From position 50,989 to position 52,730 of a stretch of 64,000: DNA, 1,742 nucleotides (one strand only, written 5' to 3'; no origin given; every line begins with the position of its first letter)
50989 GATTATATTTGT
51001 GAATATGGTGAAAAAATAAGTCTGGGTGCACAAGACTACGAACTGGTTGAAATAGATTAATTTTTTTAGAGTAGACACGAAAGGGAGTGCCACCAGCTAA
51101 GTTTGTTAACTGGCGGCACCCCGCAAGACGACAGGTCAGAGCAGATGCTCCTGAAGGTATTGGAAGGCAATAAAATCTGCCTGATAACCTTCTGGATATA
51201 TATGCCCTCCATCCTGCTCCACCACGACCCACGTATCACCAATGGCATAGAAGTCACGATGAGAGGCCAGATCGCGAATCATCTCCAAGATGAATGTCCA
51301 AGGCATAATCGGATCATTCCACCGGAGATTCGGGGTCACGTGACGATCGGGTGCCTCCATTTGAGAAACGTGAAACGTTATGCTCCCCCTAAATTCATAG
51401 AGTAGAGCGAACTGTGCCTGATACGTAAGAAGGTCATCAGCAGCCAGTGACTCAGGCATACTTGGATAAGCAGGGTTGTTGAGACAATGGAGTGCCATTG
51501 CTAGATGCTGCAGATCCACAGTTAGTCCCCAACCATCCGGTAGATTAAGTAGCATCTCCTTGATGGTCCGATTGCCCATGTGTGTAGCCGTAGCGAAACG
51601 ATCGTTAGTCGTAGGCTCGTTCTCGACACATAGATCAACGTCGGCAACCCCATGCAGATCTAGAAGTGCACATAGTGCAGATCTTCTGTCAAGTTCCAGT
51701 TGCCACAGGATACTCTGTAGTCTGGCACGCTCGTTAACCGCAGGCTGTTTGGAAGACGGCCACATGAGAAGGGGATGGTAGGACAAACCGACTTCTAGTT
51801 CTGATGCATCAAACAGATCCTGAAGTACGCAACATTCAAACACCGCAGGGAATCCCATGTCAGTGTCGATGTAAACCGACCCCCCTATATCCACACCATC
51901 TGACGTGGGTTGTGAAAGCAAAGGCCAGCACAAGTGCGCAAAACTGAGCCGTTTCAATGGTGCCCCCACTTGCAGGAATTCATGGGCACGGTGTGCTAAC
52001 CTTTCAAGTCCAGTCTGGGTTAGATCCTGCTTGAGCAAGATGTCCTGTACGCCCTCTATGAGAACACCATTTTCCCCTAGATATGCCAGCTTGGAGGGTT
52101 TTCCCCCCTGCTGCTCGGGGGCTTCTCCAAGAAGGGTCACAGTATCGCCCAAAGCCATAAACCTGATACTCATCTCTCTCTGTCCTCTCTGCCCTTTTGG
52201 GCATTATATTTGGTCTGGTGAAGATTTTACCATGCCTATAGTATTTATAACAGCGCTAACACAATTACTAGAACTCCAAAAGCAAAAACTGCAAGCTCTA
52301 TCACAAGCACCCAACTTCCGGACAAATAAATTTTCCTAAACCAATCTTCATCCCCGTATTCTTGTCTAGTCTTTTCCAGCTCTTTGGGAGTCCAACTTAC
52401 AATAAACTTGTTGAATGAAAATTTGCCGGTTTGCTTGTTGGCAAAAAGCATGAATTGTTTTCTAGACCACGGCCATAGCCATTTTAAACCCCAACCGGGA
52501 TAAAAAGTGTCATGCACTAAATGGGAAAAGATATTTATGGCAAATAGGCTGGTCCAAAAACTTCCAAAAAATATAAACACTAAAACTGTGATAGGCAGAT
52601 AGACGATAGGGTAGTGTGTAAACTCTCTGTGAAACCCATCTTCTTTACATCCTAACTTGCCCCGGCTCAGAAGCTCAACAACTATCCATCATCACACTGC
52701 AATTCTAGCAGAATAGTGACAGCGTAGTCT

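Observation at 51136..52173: The two GC-rich genes encode distant paralogs with an ordered metal-ligand-like motif series; possibly orphan DUF692/MbnB-type (MNIO) or other xylose-isomerase-like TIM-barrel enzymes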

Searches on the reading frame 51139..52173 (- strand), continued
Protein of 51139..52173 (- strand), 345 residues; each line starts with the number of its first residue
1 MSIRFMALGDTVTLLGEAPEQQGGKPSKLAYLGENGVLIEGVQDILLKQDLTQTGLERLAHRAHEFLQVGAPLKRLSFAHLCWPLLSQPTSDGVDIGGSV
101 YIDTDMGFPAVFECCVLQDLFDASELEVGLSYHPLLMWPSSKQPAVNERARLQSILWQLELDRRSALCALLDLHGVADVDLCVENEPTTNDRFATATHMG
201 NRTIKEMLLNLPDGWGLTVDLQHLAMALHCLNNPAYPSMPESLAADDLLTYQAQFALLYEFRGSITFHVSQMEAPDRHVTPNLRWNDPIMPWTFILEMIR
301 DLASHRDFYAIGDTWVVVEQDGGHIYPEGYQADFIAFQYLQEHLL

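Call 59: search_protein_families(library=ncbifam, proteins=[L006:9309-10355:+, L006:10362-11429:+, L011:2613-3536:+, L007:1158-2087:-, L006:7485-7829:+, L006:12134-13495:+, L006:6875-7471:+], max_evalue=0.001)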
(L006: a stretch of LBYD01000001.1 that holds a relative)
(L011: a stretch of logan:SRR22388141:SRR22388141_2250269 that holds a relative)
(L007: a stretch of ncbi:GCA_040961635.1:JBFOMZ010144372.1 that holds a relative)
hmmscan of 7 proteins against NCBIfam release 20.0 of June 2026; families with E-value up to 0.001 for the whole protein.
L006:9309-10355:+ (349 aa): 16 families
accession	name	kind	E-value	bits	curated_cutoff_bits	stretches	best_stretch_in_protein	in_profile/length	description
TIGR01181.1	dTDP_gluc_dehyt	equivalog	2e-31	109.3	365.1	1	4-339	1-303/321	dTDP-glucose 4,6-dehydratase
TIGR01179.1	galE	equivalog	2.7e-29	102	262.3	1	4-342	1-320/332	UDP-glucose 4-epimerase GalE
NF007490.0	PRK10084.1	subfamily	9.2e-20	70.9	649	1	4-326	2-314/361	dTDP-glucose 4,6-dehydratase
NF007956.0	PRK10675.1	subfamily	1.2e-19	70.7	394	1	4-340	2-322/338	UDP-glucose 4-epimerase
NF007582.0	PRK10217.1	equivalog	2.4e-17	63.1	698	2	175-337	155-304/355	dTDP-glucose 4,6-dehydratase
TIGR02622.1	CDP_4_6_dhtase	equivalog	4e-16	59.1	278.45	1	2-142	4-137/352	CDP-glucose 4,6-dehydratase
TIGR04180.1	EDH_00030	hypoth_equivalog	1.5e-15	57.1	475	1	5-305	1-265/297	NAD-dependent 4,6-dehydratase LegB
NF011728.1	PRK15181.1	equivalog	4.9e-13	48.8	760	1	3-149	16-155/348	Vi polysaccharide biosynthesis UDP-N-acetylglucosaminuronic acid C-4 epimerase TviC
TIGR02197.1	heptose_epim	equivalog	2.3e-11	43.4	274.6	1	5-300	1-264/316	ADP-glyceromanno-heptose 6-epimerase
TIGR01214.1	rmlD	equivalog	2.3e-11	43.3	224.05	1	4-138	1-104/285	dTDP-4-dehydrorhamnose reductase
NF043036.1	ErythonDh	equivalog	1.1e-09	37.9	325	1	4-141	2-132/321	D-erythronate dehydrogenase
NF041015.1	UDPsulfquin_syn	equivalog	6e-08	32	575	1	4-214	2-216/384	UDP-sulfoquinovose synthase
TIGR01472.1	gmd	equivalog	1.9e-06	27.4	415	1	4-141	2-138/342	GDP-mannose 4,6-dehydratase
NF006074.0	PRK08220.1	equivalog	6e-05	22.8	312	1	2-123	8-120/251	2,3-dihydro-2,3-dihydroxybenzoate dehydrogenase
NF005118.0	PRK06550.1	equivalog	0.00019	21.3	270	1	1-91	4-76/236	3-oxoacyl-ACP reductase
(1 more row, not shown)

L006:10362-11429:+ (356 aa): 24 families
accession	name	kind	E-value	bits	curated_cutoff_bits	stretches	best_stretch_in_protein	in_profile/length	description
TIGR01181.1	dTDP_gluc_dehyt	equivalog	1.5e-39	136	365.1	1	5-354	1-321/321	dTDP-glucose 4,6-dehydratase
TIGR01179.1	galE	equivalog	1.1e-34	119.8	262.3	2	155-349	126-330/332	UDP-glucose 4-epimerase GalE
NF007490.0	PRK10084.1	subfamily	3.5e-22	78.9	649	1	5-352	2-342/361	dTDP-glucose 4,6-dehydratase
TIGR04180.1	EDH_00030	hypoth_equivalog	9.1e-20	70.9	475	2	6-130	1-127/297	NAD-dependent 4,6-dehydratase LegB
NF007582.0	PRK10217.1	equivalog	2.1e-19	69.8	698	1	4-353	2-340/355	dTDP-glucose 4,6-dehydratase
TIGR02197.1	heptose_epim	equivalog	5.5e-19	68.5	274.6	2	6-131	1-121/316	ADP-glyceromanno-heptose 6-epimerase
NF007956.0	PRK10675.1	subfamily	3.8e-18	65.7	394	2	163-346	138-331/338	UDP-glucose 4-epimerase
TIGR02622.1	CDP_4_6_dhtase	equivalog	1.3e-16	60.8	278.45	2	4-131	5-136/352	CDP-glucose 4,6-dehydratase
TIGR01746.1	Thioester-redct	subfamily_domain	3.8e-13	49.4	213.35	1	5-307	1-293/371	thioester reductase domain-containing protein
NF047922.1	GDPFucSynFcl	equivalog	1.7e-10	40.9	500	1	236-348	199-305/308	GDP-L-fucose synthase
NF041015.1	UDPsulfquin_syn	equivalog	7e-10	38.4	575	1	238-351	256-370/384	UDP-sulfoquinovose synthase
NF008360.0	PRK11150.1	equivalog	3.4e-09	36.3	452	1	139-347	105-309/310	ADP-glyceromanno-heptose 6-epimerase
NF011728.1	PRK15181.1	equivalog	3.7e-09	36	760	1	172-347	163-340/348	Vi polysaccharide biosynthesis UDP-N-acetylglucosaminuronic acid C-4 epimerase TviC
NF008872.0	PRK11908.1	equivalog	8.2e-09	34.9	294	1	4-294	2-271/349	bifunctional UDP-4-keto-pentose/UDP-xylose synthase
TIGR03466.1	HpnA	hypoth_equivalog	7.7e-08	31.6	367.65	1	5-142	2-129/327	hopanoid-associated sugar epimerase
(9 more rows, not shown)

L011:2613-3536:+ (308 aa): 22 families
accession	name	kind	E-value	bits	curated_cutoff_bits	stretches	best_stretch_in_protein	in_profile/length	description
NF007640.0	PRK10307.1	subfamily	1.9e-18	66.6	276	1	136-308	167-335/411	WcaI family glycosyltransferase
TIGR04063.1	stp3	hypoth_equivalog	6.5e-15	54.9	442.05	1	140-308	154-323/397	TIGR04063 family PEP-CTERM/XrtA system glycosyltransferase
NF047684.1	TeichurnBiosyTuaC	equivalog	9.4e-15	54.4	550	1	128-307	149-317/391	teichuronic acid biosynthesis protein TuaC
NF053787.1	GlcN_PG_synth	equivalog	2.3e-11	43.1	480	1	138-308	138-290/361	N-acetylglucosaminyl phosphatidylglycerol synthase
NF053513.1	Gtran_IagA_BgsA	equivalog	2.7e-10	39.8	460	1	168-306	131-262/333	LTA glycolipid anchor biosynthesis glycosyltransferase, IagA/BgsA family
NF049987.1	DaglGlyslTfaseDgs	equivalog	3.6e-10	39.3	500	1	166-307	126-259/332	processive diacylglycerol alpha-glucosyltransferase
TIGR04007.1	wcaI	equivalog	4.7e-10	38.7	800.45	1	165-277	197-309/407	colanic acid biosynthesis glycosyltransferase WcaI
NF012028.0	PRK15484.1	subfamily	1.6e-09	37.3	618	1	95-307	88-305/380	lipopolysaccharide N-acetylglucosaminyltransferase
TIGR03449.1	mycothiol_MshA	equivalog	2.4e-09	36.6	462.5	1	140-308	161-332/406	D-inositol-3-phosphate glycosyltransferase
TIGR03999.1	thiol_BshA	equivalog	5.3e-09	35.5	273.7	1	165-308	168-301/375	N-acetyl-alpha-D-glucosaminyl L-malate synthase BshA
NF047676.1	TeichurnBiosyTuaH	equivalog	8.1e-09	34.8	550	1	165-307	184-317/384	teichuronic acid biosynthesis protein TuaH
TIGR04157.1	glyco_rSAM_CFB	subfamily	2.6e-08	33.3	400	1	165-308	194-329/406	TIGR04157 family glycosyltransferase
NF038295.1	EPS_HpsP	equivalog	2.1e-07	30.3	550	1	164-280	176-295/388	hormogonium polysaccharide biosynthesis glycosyltransferase HpsP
TIGR04047.1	MSMEG_0565_glyc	hypoth_equivalog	2.4e-07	30.2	259.85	1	165-308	160-305/373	MSMEG_0565 family glycosyltransferase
NF041876.1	EPS_EpsE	equivalog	1.8e-06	27.4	400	1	164-308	186-324/389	exopolysaccharide biosynthesis GT4 family glycosyltransferase EpsE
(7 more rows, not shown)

L007:1158-2087:- (309 aa): 11 families
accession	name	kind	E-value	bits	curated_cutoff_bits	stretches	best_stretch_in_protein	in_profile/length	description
TIGR04283.1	glyco_like_mftF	equivalog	1.8e-14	53.8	182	1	42-153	1-112/221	TIGR04283 family arsenosugar biosynthesis glycosyltransferase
TIGR04195.1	S_glycosyl_SunS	equivalog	2.9e-10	39.6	350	1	39-134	56-153/421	SunS family peptide S-glycosyltransferase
NF007482.0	PRK10073.1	equivalog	1.1e-08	34.5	423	1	40-137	6-111/334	glycosyltransferase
NF041875.1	EPS_EpsD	equivalog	5.4e-06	26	370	1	43-127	2-95/325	exopolysaccharide biosynthesis glycosyltransferase EpsD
TIGR03111.1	glyc2_xrt_Gpos1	hypoth_equivalog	7.3e-06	25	363.95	1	33-138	41-159/439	TIGR03111 family XrtG-associated glycosyltransferase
NF045692.1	OglycostaseCruG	equivalog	2.4e-05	23.4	600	1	38-138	39-154/386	2'-O-glycosyltransferase CruG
TIGR03937.1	PgaC_IcaA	equivalog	2.8e-05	23.3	422.3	1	39-136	44-150/407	poly-beta-1,6-N-acetyl-D-glucosamine synthase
NF050050.1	ProtGlycPglI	equivalog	8.1e-05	22.1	500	1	39-135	1-107/306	GalNAc(5)-diNAcBac-PP-undecaprenol beta-1,3-glucosyltransferase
NF047683.1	TeichurnBiosyTuaG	equivalog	0.00025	20.8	400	1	40-138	6-113/252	teichuronic acid biosynthesis protein TuaG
NF038299.1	EPS_HpsN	equivalog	0.0003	19.9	425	1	40-127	1-97/317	hormogonium polysaccharide biosynthesis glycosyltransferase HpsN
TIGR04182.1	glyco_TIGR04182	equivalog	0.00071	19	325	1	42-123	2-84/293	S-layer glycoprotein N-glycosyltransferase AglJ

L006:7485-7829:+ (115 aa): 3 families
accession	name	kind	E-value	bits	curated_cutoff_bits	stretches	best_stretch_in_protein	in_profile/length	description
NF002816.2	PRK02971.1-2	equivalog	8.5e-11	42.4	99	1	8-114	5-118/120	4-amino-4-deoxy-L-arabinose-phosphoundecaprenol flippase subunit ArnF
NF011625.2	PRK15051.1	equivalog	5.9e-10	39.3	92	1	3-112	3-107/111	4-amino-4-deoxy-L-arabinose-phosphoundecaprenol flippase subunit ArnE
TIGR03340.1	phn_DUF6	hypoth_equivalog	3.3e-05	23.7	288.15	1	54-113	75-134/281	phosphonate utilization associated putative membrane protein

L006:12134-13495:+ (454 aa): 0 families

L006:6875-7471:+ (199 aa): 9 families
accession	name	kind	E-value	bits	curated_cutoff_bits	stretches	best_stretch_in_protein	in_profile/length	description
TIGR04182.1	glyco_TIGR04182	equivalog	1.8e-25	89.9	325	1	26-194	55-217/293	S-layer glycoprotein N-glycosyltransferase AglJ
NF058614.1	PPMAGASynPpgS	equivalog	2.4e-09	37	370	1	2-152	33-184/226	polyprenyl-phospho-N-acetylgalactosaminyl synthase PpgS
NF047588.1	GlcsyltransPgfSStrep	equivalog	1.4e-08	34.4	500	1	2-140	41-176/308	glycosyltransferase PgfS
NF007986.1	PRK10714.1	equivalog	7e-08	31.8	529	1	2-132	45-173/316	undecaprenyl-phosphate 4-deoxy-4-formamido-L-arabinose transferase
NF007482.0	PRK10073.1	equivalog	4.4e-07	29.2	423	1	1-69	41-111/334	glycosyltransferase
TIGR03937.1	PgaC_IcaA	equivalog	1.8e-06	27.2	422.3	1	1-68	80-150/407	poly-beta-1,6-N-acetyl-D-glucosamine synthase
NF041391.1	DPhHxTase_Halo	equivalog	3.6e-06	26.1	375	1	3-171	31-186/213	dolichyl-phosphate hexose transferase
NF010496.0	PRK13915.1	equivalog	0.00028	20.1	262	1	20-70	93-144/307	glucosyl-3-phosphoglycerate synthase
TIGR04283.1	glyco_like_mftF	equivalog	0.0008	19.1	182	0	4-90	37-120/221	TIGR04283 family arsenosugar biosynthesis glycosyltransferase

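Call 60: search_protein_families(library=pfam, proteins=[L006:9309-10355:+, L011:2613-3536:+, L007:1158-2087:-, L006:7485-7829:+, L006:12134-13495:+, L011:1-330:+, L001:9336-9908:-, L001:11192-11818:+, L001:8287-8739:+], max_evalue=0.001)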
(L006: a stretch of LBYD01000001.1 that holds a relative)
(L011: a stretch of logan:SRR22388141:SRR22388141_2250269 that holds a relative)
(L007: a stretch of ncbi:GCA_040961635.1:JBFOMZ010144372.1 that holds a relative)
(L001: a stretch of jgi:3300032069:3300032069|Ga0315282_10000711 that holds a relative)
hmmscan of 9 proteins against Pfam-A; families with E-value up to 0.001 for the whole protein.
L006:9309-10355:+ (349 aa): 7 families
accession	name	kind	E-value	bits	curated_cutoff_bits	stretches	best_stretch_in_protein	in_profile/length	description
PF01370.27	Epimerase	-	9.6e-40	136.9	20.9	1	5-276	1-240/240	NAD dependent epimerase/dehydratase family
PF16363.11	GDP_Man_Dehyd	-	3.3e-32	112.7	27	1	6-342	1-331/332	GDP-mannose 4,6 dehydratase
PF04321.23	RmlD_sub_bind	-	2.9e-13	50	27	1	4-140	2-107/287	RmlD substrate binding domain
PF02719.21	Polysacc_synt_2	-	7.1e-12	45.5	20.2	1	5-137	1-131/293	Polysaccharide biosynthesis protein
PF01073.25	3Beta_HSD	-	2.3e-09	37.2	22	1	6-158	1-140/280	3-beta hydroxysteroid dehydrogenase/isomerase family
PF07993.18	NAD_binding_4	-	4.6e-08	33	20.1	1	75-243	83-242/258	Male sterility protein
PF00106.31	adh_short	-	7.9e-05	22.7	26.6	1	3-123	1-122/195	short chain dehydrogenase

L011:2613-3536:+ (308 aa): 3 families
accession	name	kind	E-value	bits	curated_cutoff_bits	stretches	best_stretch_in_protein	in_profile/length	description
PF00534.26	Glycos_transf_1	-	1e-18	67.9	26.4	1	187-308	5-121/172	Glycosyl transferases group 1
PF13692.12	Glyco_trans_1_4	-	5.8e-18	66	27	1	199-308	3-105/142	Glycosyl transferases group 1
PF13439.12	Glyco_transf_4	-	1.4e-06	28.9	28.5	1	23-176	10-169/170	Glycosyltransferase Family 4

L007:1158-2087:- (309 aa): 3 families
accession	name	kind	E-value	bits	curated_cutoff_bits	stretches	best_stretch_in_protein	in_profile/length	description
PF00535.33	Glycos_transf_2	-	6.6e-18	65.6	23.3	1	43-151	1-118/168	Glycosyl transferase family 2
PF10111.15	Glyco_tranf_2_2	-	0.00014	21.9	27.3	1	65-134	25-104/276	Glycosyltransferase like family 2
PF13704.12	Glyco_tranf_2_4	-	0.00077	20.3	27.5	0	50-122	2-82/98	Glycosyl transferase family 2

L006:7485-7829:+ (115 aa): 2 families
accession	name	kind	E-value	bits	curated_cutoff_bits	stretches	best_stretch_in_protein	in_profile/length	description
PF00892.27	EamA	-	4.6e-07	30.6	28.2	1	3-113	31-134/135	EamA-like transporter family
PF10639.15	TMEM234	-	0.00027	21.4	30.1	1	33-112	32-112/113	Putative transmembrane family 234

L006:12134-13495:+ (454 aa): 0 families

L011:1-330:+ (109 aa): 0 families

L001:9336-9908:- (190 aa): 1 family
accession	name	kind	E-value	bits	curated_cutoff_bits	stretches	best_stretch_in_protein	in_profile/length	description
PF06163.17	DUF977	-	7.9e-05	23.2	22.1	1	125-180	6-61/134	Bacterial protein of unknown function (DUF977)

L001:11192-11818:+ (209 aa): 0 families

L001:8287-8739:+ (151 aa): 0 families

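Call 66: fold_search(model_id=the predicted structure, library=pdb)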
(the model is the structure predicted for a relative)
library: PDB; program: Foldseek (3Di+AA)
matches with E <= 10: 1440; with E <= 0.001: 24
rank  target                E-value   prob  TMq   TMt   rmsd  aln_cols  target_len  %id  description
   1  3tc3_A                6.3e-06  1.00  0.44  0.50   8.1       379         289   10  Crystal Structure of SacUVDE (released 2012-11-07)
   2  3tc3_B                1.6e-05  1.00  0.45  0.51   7.9       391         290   11  Crystal Structure of SacUVDE (released 2012-11-07)
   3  3uva_C                3.3e-05  1.00  0.47  0.41   7.9       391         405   11  Crystal structure of L-rhamnose isomerase mutant W38F from Bacillus halodurans in complex with Mn (released 2012-12-05)
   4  5tnv                  5.6e-05  1.00  0.48  0.53   7.5       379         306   14  Crystal Structure of a Xylose isomerase-like TIM barrel Protein from Mycobacterium smegmatis in Complex with Magnesium (released 2016-11-09)
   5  7dz9_A                6.2e-05  1.00  0.49  0.62   6.5       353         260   13  MbnABC complex (released 2022-03-16)
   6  8hi7_B                9.3e-05  1.00  0.42  0.47   7.7       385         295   12  Crystal structure of a holoenzyme TglHI with two Fe irons for Pseudomonas syringae Peptidyl (S) 2-mercaptoglycine bios (released 2023-08-23)
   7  3uu0_C                1.7e-04  1.00  0.49  0.44   7.5       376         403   11  Crystal structure of L-rhamnose isomerase from Bacillus halodurans in complex with Mn (released 2012-02-01)
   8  2qw5_A                2.0e-04  1.00  0.50  0.52   7.8       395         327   12  CRYSTAL STRUCTURE OF A PUTATIVE SUGAR PHOSPHATE ISOMERASE/EPIMERASE (AVA4194) FROM ANABAENA VARIABILIS ATCC 29413 AT 1 (released 2007-09-04)
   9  3p14_C                2.2e-04  1.00  0.49  0.43   7.6       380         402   11  Crystal structure of L-rhamnose isomerase with a novel high thermo-stability from Bacillus halodurans (released 2010-11-24)
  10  8j5d_A                2.6e-04  1.00  0.46  0.40   8.3       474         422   10  Cryo-EM structure of starch degradation complex of BAM1-LSF1-MDH (released 2024-01-10)
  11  2qw5_B                3.1e-04  1.00  0.49  0.52   7.0       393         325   12  CRYSTAL STRUCTURE OF A PUTATIVE SUGAR PHOSPHATE ISOMERASE/EPIMERASE (AVA4194) FROM ANABAENA VARIABILIS ATCC 29413 AT 1 (released 2007-09-04)
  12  3uu0_D                3.3e-04  1.00  0.50  0.44   7.1       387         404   10  Crystal structure of L-rhamnose isomerase from Bacillus halodurans in complex with Mn (released 2012-02-01)
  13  3uva_B                3.7e-04  1.00  0.48  0.42   7.7       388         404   11  Crystal structure of L-rhamnose isomerase mutant W38F from Bacillus halodurans in complex with Mn (released 2012-12-05)
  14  7tcr_A                3.7e-04  1.00  0.37  0.45   9.5       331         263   13  Methanobactin biosynthetic protein complex of MbnB and MbnC from Methylosinus trichosporium OB3b at 2.62 Angstrom reso (released 2022-03-23)
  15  1c8y                  4.6e-04  0.98  0.30  0.36  11.1       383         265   10  Endo-Beta-N-Acetylglucosaminidase H, D130A Mutant (released 1999-11-26)
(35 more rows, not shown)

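Call 68: find_encoding_contigs(protein=P0006, flank=10000, max_places=2)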
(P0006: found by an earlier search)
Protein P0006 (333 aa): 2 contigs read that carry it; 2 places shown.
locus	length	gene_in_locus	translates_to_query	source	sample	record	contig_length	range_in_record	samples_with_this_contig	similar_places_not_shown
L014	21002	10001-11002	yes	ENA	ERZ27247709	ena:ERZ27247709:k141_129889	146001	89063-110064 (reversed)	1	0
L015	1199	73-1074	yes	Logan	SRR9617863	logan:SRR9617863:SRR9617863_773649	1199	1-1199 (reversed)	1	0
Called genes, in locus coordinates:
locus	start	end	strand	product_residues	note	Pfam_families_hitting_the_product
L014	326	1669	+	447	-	-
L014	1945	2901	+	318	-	PF04542:Sigma70_r2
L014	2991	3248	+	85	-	-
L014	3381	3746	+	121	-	PF00903:Glyoxalase, PF12681:Glyoxalase_2 (faint), PF18029:Glyoxalase_6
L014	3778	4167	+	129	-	PF08327:AHSA1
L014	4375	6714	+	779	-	PF13493:DUF4118, PF00989:PAS (weak), PF08448:PAS_4, PF13426:PAS_9, PF08447:PAS_3, PF00989:PAS, PF00512:HisKA, PF02518:HATPase_c, +3 more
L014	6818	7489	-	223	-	PF00072:Response_reg, PF00486:Trans_reg_C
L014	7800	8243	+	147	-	PF01161:PBP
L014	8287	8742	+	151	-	-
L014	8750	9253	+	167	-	PF13473:Cupredoxin_1, PF00127:Copper-bind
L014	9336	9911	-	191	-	-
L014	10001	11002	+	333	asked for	-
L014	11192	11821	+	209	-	-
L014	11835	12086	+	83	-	-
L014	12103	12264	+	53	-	-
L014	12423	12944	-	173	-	-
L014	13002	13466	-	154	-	-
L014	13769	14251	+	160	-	PF12641:Flavodoxin_3 (faint), PF12682:Flavodoxin_4, PF12724:Flavodoxin_5 (faint)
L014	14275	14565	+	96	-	PF18898:DUF5654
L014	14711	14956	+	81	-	-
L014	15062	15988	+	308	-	PF03065:Glyco_hydro_57 (faint), PF01522:Polysacc_deac_1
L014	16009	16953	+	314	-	PF10648:Gmad2, PF10646:Germane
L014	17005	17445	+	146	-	PF13366:PDDEXK_3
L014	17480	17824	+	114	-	-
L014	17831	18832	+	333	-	PF04055:Radical_SAM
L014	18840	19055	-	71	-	-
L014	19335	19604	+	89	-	PF18905:DUF5661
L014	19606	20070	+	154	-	PF06966:DUF1295 (faint), PF04191:PEMT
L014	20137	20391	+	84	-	-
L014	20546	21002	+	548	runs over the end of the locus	PF08529:NusA_N, PF13184:KH_NusA_1st, PF26594:KH_NusA_2nd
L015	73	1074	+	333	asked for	-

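Call 93: find_related_loci(query=A4, collection=metagenome_contigs, flank=8000)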
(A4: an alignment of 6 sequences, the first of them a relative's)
Query A4 (345 aa) in metagenome_contigs; peptide patterns used: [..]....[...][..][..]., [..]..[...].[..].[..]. (x = any residue, [..] = any of these).
600 stretches matched a pattern (row limit reached: there are more); 1 encode a relative of the query (tblastn E <= 1e-3); 1 distinct loci.
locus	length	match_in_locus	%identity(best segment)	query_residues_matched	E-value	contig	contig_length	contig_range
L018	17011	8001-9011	35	2-344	2e-66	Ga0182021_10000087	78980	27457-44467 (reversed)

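Call 100: search_protein_families(library=padloc, proteins=[window:51139-52173:-], max_evalue=1)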
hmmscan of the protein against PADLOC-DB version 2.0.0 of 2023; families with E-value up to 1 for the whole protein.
window:51139-52173:- (345 aa): 0 families

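Call 101: search_protein_families(library=phrogs, proteins=[window:51139-52173:-], max_evalue=1)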
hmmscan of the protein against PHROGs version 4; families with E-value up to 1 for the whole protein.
window:51139-52173:- (345 aa): 0 families

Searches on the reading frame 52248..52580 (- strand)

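Call 22: search_protein_families(library=pfam, proteins=[window:52248-52580:-], max_evalue=0.01)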
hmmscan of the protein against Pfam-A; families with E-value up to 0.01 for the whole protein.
window:52248-52580:- (111 aa): 1 family
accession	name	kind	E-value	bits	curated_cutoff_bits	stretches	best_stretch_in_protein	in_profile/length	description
PF04307.19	YdjM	-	2.2e-06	27.7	29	1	7-82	88-146/176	YdjM inner membrane protein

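Call 100: search_protein_families(library=padloc, proteins=[window:52248-52580:-], max_evalue=1)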
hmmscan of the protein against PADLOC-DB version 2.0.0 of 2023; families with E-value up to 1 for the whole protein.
window:52248-52580:- (111 aa): 0 families
